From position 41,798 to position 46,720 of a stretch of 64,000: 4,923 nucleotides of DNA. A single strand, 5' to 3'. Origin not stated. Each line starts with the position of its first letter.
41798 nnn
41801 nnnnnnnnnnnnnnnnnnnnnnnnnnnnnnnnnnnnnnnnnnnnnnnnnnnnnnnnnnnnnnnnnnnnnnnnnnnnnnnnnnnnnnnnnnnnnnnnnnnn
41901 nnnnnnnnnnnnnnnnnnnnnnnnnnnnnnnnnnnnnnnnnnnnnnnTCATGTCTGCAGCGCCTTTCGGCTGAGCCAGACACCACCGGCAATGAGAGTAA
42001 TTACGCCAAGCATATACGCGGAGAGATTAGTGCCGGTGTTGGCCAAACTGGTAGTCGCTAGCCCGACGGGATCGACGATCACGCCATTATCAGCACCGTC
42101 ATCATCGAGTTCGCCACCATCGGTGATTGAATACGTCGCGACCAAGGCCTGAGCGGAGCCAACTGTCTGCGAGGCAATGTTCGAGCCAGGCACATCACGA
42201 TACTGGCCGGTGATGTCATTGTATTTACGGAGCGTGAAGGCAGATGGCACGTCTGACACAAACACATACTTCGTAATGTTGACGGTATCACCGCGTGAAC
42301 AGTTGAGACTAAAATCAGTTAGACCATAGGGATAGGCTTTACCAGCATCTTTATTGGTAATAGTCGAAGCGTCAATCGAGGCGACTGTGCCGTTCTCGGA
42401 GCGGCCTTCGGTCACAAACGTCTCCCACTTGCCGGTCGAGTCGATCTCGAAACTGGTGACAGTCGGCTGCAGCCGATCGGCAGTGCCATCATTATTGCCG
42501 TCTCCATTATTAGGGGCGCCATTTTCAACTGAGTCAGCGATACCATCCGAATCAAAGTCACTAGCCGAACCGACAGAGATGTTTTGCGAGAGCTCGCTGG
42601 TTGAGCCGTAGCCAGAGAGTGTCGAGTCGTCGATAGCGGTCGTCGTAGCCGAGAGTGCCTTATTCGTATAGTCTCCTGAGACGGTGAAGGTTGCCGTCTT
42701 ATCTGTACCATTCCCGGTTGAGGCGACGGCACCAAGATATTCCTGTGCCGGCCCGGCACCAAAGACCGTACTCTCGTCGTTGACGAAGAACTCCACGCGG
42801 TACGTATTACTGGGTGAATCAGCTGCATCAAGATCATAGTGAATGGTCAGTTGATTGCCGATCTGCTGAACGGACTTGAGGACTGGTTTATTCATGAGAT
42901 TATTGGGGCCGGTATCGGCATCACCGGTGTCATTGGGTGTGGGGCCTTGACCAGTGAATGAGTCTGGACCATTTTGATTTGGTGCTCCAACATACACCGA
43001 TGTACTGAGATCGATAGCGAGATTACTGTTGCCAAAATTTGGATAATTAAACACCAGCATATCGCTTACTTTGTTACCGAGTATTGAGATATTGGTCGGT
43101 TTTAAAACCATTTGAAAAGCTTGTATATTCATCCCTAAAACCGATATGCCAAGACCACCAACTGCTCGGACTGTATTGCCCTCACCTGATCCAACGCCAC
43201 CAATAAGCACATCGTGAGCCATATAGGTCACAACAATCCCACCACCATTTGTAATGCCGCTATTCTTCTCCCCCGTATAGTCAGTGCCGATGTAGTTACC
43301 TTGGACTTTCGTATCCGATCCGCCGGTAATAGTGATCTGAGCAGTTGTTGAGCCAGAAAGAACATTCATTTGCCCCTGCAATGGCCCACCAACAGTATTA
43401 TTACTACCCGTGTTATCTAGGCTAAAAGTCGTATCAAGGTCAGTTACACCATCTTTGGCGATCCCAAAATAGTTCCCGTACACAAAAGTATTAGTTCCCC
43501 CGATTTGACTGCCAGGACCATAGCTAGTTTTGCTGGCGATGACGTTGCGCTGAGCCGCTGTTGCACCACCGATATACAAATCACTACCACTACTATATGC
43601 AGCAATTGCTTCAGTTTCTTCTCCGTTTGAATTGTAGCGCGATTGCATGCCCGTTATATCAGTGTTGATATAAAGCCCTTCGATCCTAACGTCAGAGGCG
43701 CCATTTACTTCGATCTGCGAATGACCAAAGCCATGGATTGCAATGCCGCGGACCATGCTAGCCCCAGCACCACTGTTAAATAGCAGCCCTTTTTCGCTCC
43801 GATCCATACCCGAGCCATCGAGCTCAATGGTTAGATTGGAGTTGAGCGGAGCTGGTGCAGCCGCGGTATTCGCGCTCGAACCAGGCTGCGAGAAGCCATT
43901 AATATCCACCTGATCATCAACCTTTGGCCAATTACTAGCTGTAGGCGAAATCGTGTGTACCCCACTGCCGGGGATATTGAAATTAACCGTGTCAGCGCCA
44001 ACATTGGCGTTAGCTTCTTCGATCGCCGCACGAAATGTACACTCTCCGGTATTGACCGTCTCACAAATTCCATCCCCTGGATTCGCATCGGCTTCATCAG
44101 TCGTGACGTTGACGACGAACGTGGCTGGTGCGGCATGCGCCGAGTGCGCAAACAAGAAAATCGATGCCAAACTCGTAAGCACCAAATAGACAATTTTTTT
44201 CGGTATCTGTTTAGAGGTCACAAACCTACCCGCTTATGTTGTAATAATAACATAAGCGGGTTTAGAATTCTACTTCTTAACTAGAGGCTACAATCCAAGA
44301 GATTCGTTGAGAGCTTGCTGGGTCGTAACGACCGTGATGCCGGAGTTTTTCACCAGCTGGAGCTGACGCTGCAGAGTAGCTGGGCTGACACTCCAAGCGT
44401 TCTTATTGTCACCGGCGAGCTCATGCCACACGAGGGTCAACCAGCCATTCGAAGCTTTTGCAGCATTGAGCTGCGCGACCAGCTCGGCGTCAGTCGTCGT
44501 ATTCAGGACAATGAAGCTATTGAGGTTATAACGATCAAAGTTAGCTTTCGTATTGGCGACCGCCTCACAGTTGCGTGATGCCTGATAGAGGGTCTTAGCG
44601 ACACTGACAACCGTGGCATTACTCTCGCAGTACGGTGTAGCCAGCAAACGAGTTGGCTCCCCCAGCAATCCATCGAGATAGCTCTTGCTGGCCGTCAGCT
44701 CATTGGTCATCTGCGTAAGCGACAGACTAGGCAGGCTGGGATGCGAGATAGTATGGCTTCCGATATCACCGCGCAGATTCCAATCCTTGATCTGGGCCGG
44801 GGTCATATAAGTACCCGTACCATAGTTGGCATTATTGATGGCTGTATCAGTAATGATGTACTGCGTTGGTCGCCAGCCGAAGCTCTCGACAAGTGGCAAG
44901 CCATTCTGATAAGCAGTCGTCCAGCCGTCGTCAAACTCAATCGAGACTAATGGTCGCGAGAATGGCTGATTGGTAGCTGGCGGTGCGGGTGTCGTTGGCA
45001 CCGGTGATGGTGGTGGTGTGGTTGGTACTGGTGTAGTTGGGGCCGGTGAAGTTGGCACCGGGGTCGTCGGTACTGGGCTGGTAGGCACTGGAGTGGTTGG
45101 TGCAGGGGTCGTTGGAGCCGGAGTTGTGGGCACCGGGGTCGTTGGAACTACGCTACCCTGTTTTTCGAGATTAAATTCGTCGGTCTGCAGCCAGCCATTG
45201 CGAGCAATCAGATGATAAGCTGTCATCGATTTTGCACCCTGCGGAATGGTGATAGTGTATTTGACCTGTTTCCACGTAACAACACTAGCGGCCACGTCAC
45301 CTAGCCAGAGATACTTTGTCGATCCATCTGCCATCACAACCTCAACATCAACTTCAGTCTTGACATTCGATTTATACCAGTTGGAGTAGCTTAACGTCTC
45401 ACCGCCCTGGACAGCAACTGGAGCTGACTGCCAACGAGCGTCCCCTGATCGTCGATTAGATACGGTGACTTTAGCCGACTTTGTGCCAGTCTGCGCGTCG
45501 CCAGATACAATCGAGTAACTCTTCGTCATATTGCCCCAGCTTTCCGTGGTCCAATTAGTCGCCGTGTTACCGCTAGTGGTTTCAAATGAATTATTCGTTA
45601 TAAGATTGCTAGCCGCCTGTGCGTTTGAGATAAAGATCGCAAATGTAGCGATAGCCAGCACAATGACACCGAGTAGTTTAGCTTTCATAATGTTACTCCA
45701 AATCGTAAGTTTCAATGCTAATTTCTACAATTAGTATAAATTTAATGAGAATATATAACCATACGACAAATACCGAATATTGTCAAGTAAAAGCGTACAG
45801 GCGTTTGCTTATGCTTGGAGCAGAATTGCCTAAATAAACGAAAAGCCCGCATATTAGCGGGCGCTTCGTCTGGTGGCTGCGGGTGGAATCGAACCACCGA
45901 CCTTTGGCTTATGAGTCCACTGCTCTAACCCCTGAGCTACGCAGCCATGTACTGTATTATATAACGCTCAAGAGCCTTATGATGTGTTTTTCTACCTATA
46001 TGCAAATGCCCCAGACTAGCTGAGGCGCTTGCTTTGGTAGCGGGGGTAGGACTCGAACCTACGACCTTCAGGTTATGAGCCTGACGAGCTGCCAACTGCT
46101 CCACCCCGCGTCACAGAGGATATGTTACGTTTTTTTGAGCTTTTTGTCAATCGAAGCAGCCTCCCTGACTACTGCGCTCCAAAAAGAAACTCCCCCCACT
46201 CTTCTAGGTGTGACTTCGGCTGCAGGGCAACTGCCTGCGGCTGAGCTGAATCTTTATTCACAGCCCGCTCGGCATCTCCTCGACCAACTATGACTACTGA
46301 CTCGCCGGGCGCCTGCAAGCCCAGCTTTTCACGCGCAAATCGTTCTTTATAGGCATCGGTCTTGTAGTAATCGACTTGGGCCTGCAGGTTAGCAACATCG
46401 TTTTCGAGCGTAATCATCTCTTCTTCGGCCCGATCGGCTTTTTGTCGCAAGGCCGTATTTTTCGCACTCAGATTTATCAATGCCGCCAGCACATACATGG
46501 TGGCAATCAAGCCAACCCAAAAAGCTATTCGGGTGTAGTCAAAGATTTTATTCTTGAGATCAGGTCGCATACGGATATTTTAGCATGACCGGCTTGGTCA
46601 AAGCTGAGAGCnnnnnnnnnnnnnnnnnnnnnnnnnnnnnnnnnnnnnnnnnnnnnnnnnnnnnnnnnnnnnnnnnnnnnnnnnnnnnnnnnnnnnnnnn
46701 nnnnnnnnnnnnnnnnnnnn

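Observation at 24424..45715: Sortase-centred surface-protein island with a duplicated GT::LicD + LicC-like cassette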

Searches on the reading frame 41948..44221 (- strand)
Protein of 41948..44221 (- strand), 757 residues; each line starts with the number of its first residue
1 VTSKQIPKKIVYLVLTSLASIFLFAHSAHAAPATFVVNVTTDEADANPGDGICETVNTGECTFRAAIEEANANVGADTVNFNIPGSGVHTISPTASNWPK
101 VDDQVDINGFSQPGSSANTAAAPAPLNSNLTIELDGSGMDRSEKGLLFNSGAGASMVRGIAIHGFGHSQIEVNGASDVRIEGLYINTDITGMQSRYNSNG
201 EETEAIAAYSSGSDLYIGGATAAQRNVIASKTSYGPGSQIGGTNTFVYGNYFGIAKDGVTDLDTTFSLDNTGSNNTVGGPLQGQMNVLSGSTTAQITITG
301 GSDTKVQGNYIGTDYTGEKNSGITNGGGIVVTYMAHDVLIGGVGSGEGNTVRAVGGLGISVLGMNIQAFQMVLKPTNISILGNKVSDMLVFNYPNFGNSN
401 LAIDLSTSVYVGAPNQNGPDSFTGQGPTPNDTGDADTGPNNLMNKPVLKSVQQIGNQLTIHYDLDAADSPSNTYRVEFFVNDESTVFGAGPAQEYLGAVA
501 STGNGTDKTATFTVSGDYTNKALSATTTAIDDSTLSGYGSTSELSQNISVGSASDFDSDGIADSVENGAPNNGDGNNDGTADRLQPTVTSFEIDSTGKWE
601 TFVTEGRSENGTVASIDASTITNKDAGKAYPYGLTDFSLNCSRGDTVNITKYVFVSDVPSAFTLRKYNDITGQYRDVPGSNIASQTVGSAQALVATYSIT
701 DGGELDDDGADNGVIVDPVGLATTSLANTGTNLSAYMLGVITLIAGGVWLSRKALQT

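Call 4: search_protein_families(library=pfam, proteins=[window:41948-44221:-], max_evalue=0.01)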
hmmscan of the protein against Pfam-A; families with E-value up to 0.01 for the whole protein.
window:41948-44221:- (757 aa): 0 families

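Call 5: search_protein_families(library=ncbifam, proteins=[window:41948-44221:-], max_evalue=0.01)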
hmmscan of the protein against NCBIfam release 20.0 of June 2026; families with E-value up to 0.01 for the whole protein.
window:41948-44221:- (757 aa): 2 families
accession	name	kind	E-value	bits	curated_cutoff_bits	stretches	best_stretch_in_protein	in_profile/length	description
NF041766.1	choice_anch_U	domain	1.2e-15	58.1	32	1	626-722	3-91/92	choice-of-anchor U domain-containing protein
TIGR04214.1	CSLREA_Nterm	domain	5.2e-05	23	25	1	35-71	1-27/27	CSLREA domain-containing protein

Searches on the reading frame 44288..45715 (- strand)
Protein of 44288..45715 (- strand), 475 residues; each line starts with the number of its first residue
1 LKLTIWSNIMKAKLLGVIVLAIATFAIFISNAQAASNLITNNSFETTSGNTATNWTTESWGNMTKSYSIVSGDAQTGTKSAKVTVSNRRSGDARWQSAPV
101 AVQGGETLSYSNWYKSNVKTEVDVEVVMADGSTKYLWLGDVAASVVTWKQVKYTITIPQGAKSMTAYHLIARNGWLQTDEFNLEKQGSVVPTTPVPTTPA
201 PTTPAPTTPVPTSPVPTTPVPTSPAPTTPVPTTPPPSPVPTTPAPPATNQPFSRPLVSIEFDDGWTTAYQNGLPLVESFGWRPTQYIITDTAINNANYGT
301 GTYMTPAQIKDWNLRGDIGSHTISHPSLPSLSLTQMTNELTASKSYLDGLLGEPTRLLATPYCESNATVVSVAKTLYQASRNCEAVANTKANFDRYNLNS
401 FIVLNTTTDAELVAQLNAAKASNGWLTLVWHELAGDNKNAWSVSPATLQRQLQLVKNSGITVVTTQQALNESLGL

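Call 4: search_protein_families(library=pfam, proteins=[window:44288-45715:-], max_evalue=0.01)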
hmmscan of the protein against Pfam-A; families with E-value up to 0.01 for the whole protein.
window:44288-45715:- (475 aa): 1 family
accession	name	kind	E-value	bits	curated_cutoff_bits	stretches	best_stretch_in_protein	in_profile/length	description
PF01522.26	Polysacc_deac_1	-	2.9e-19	69.7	23.1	1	251-376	3-119/124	Polysaccharide deacetylase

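Call 5: search_protein_families(library=ncbifam, proteins=[window:44288-45715:-], max_evalue=0.01)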
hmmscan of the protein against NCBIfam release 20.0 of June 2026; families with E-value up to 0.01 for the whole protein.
window:44288-45715:- (475 aa): 6 families
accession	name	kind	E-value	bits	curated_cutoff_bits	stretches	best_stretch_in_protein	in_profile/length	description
NF050820.1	PolSacchBiosHfsH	equivalog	1.6e-13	50.9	400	1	252-468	31-244/249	oligosaccharide deacetylase HfsH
TIGR02764.1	spore_ybaN_pdaB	equivalog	0.00014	21.7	237.4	1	258-376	9-119/191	polysaccharide deacetylase family sporulation protein PdaB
NF045821.1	PgAcgDacpgdA1_Bac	equivalog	0.0012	17.7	400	1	250-371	83-196/282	peptidoglycan-N-acetylglucosamine deacetylase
TIGR03933.1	PIA_icaB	equivalog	0.0016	18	248.35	1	253-375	70-201/245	intercellular adhesin biosynthesis polysaccharide N-deacetylase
NF040983.1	BimA_second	exception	0.005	15.8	600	1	179-251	73-145/381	trimeric autotransporter actin-nucleating factor BimA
TIGR03938.2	deacetyl_PgaB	equivalog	0.0087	14.4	321.9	0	259-281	68-90/621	poly-beta-1,6-N-acetyl-D-glucosamine N-deacetylase PgaB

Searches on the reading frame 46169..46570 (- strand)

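Call 45: search_protein_families(library=pfam, proteins=[window:46169-46570:-], max_evalue=0.01)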
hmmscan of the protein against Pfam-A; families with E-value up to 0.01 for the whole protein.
window:46169-46570:- (133 aa): 2 families
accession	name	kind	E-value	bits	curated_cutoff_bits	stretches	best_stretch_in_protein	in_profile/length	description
PF04977.20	DivIC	-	2.3e-09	37.4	28.9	1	22-95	3-77/80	Septum formation initiator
PF16516.10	CC2-LZ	-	1.6e-06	28.9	35.3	1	34-83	30-78/100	Leucine zipper of domain CC2 of NEMO, NF-kappa-B essential modulator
